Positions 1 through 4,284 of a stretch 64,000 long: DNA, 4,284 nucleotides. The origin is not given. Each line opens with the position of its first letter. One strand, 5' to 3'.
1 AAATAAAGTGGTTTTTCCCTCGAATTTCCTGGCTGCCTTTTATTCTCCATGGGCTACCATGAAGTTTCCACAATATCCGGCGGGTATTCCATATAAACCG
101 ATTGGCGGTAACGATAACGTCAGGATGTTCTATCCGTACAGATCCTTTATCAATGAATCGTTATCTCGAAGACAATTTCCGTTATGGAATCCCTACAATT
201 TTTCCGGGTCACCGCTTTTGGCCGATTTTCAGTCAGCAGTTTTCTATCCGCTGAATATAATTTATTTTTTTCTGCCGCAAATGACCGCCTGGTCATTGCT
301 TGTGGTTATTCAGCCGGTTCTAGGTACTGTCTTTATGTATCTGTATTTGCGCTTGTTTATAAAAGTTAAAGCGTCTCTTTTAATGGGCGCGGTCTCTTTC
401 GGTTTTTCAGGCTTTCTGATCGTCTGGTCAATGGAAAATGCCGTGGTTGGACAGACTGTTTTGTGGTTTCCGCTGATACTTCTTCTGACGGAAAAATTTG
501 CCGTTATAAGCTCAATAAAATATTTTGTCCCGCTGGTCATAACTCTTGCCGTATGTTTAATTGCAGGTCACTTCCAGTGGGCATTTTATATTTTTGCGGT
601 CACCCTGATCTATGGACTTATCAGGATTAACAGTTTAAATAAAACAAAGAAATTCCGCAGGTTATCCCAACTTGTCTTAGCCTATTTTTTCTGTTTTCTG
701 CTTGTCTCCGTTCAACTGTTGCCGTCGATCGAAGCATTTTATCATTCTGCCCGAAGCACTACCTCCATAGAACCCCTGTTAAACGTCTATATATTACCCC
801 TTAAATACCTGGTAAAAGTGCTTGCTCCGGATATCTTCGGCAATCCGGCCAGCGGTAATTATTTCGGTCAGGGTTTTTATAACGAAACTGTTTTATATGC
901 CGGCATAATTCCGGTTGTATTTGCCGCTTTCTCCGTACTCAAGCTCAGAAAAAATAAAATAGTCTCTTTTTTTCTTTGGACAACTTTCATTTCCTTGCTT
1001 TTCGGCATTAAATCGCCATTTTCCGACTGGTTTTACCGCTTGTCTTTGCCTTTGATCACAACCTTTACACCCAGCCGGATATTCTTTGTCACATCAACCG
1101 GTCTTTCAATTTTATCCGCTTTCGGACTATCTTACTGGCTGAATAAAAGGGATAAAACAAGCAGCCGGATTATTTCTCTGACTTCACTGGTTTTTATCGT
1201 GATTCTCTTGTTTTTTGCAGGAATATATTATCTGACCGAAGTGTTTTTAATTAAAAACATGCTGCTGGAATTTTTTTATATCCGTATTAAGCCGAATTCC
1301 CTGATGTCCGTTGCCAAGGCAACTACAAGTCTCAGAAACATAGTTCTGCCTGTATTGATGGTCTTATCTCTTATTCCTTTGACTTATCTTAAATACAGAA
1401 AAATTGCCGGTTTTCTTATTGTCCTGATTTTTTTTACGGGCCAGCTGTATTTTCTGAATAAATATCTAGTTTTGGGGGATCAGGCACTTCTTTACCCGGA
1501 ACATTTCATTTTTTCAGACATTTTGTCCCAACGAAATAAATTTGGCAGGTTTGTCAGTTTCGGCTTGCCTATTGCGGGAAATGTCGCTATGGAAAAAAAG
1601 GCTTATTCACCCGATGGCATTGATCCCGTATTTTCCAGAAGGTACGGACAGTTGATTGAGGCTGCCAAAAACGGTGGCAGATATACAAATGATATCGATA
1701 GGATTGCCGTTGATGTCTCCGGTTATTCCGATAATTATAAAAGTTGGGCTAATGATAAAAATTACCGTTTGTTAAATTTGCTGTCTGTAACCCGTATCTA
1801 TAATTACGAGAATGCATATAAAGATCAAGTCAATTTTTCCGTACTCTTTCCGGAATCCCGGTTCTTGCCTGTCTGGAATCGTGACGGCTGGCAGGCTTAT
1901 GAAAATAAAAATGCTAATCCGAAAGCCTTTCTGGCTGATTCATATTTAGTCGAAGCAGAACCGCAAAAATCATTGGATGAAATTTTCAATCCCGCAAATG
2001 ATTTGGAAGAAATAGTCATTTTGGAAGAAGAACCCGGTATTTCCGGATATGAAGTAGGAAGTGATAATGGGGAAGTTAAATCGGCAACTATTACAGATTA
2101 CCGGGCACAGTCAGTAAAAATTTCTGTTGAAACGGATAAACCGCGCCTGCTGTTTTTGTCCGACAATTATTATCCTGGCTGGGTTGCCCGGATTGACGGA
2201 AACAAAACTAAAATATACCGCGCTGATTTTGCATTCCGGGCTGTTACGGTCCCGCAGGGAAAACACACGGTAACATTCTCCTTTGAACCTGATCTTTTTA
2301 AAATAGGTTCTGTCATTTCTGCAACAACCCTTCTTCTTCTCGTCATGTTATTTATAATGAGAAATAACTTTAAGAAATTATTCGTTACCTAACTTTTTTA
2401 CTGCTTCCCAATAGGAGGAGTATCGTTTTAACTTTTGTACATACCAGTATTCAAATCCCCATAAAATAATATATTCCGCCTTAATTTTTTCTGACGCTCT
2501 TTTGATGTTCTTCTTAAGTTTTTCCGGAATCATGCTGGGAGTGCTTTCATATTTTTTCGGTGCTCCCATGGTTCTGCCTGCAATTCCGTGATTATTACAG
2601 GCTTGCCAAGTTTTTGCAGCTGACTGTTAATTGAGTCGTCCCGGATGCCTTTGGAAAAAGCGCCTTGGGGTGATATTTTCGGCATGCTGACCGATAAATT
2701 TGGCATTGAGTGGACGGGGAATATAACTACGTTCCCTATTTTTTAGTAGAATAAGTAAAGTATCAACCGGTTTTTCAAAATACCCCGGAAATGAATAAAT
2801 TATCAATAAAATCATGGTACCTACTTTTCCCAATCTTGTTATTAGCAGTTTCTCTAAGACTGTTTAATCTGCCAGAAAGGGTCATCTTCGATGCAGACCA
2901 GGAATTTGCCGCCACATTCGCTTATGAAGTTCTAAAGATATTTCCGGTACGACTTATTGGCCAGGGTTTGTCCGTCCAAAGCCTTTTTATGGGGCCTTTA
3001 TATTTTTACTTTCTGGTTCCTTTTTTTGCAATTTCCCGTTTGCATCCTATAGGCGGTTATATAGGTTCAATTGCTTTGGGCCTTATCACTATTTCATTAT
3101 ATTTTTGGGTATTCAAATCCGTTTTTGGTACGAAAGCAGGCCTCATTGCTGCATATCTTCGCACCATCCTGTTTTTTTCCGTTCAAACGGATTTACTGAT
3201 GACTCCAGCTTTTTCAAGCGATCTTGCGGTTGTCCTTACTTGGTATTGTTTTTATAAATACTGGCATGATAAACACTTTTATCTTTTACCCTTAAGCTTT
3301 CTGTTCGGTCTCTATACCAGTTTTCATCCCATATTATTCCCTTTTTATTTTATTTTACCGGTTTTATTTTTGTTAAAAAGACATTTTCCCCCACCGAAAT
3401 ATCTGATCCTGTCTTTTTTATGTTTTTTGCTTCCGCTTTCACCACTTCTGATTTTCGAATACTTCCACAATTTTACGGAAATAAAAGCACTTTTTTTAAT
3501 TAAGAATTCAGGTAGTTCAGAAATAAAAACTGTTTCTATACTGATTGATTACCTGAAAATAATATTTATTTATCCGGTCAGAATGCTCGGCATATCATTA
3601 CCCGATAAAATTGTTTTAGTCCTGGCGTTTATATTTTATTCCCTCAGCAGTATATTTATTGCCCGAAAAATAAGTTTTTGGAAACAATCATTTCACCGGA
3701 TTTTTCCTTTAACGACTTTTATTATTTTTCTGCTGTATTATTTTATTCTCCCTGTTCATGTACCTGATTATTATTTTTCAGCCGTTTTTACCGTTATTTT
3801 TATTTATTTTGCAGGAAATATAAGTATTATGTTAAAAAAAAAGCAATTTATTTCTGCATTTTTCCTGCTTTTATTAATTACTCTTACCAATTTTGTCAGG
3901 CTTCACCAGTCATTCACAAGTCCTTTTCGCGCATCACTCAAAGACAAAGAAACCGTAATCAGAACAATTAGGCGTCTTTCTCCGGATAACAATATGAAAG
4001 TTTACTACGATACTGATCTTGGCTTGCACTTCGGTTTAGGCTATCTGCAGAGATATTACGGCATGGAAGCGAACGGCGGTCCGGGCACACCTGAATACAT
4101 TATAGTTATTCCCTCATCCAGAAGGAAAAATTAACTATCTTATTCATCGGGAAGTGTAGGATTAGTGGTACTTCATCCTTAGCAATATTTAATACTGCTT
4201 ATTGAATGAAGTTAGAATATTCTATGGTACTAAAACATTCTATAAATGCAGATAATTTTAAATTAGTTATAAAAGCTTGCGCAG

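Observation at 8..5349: Isoprenoid-synthase-fold protein with two DDxxD motifs encoded directly after two GT-C membrane glycosyltransferases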

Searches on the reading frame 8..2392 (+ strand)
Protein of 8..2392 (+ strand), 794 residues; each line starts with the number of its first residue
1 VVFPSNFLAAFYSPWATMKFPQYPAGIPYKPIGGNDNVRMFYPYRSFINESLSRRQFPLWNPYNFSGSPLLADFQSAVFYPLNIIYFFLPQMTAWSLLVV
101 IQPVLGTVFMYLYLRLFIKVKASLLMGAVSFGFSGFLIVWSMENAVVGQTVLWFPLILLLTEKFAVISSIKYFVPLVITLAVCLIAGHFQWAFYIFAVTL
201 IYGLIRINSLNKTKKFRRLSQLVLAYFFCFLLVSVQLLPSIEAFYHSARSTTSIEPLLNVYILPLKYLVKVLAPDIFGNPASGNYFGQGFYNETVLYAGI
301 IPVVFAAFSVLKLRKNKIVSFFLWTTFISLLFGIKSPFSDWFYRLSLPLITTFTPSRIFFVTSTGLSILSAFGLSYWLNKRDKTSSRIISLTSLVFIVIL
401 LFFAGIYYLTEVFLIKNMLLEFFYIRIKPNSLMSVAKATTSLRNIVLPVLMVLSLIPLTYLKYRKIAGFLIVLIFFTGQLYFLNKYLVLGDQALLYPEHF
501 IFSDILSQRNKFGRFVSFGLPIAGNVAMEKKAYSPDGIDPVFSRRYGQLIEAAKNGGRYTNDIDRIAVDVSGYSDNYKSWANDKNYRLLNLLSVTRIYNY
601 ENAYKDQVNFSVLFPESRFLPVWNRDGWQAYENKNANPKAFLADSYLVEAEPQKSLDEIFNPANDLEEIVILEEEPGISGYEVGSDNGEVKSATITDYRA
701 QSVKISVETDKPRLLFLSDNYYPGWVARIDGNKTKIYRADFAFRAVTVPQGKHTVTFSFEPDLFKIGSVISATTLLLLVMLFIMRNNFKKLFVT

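Call 3: search_protein_families(library=pfam, proteins=[window:8-2392:+], max_evalue=1)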
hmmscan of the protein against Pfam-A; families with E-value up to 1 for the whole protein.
window:8-2392:+ (794 aa): 1 family
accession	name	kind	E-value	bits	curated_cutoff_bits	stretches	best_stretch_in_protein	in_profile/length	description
PF09586.16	YfhO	-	1.8e-20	73.4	28.5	2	691-771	754-835/835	Bacterial membrane protein YfhO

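Call 4: search_protein_families(library=ncbifam, proteins=[window:8-2392:+], max_evalue=1)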
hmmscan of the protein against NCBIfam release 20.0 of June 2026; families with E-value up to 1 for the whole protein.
window:8-2392:+ (794 aa): 4 families
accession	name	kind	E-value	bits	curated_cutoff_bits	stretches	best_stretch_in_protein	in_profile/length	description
NF047590.1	GlcsyltransPgfM2Strep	equivalog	1.8e-07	29.7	1500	1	712-783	807-878/884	glycosyltransferase PgfM2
NF047589.1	GlcsyltransPgfM1Strep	equivalog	2.2e-07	29.3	1400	1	692-783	860-952/955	glycosyltransferase PgfM1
NF008115.0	PRK10862.1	equivalog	0.15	12.1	184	1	96-159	78-140/156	SoxR-reducing system protein RseC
TIGR01332.1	cyt_b559_alpha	equivalog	0.2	11.7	93.95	0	267-289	36-58/80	cytochrome b559 subunit alpha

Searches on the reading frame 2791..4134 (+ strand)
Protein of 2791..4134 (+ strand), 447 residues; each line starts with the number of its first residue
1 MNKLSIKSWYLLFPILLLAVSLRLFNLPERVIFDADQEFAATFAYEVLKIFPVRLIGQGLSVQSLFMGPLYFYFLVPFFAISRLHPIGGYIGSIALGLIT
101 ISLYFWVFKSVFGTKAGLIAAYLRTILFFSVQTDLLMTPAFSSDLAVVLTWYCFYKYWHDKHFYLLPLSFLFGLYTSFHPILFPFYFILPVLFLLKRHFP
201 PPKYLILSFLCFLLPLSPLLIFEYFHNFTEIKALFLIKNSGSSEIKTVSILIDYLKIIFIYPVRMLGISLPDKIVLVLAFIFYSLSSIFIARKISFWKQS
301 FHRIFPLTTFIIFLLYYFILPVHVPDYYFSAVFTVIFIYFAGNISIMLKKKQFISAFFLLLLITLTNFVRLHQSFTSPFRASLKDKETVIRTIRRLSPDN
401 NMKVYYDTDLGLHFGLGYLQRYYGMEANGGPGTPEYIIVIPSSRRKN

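Call 3: search_protein_families(library=pfam, proteins=[window:2791-4134:+], max_evalue=1)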
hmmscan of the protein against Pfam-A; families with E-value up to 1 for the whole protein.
window:2791-4134:+ (447 aa): 1 family
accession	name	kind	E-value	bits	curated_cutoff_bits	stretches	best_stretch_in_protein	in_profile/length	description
PF13231.12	PMT_2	-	7.2e-07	30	26.1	1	69-221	4-159/160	Dolichyl-phosphate-mannose-protein mannosyltransferase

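Call 4: search_protein_families(library=ncbifam, proteins=[window:2791-4134:+], max_evalue=1)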
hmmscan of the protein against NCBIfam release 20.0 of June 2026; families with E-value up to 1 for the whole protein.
window:2791-4134:+ (447 aa): 0 families
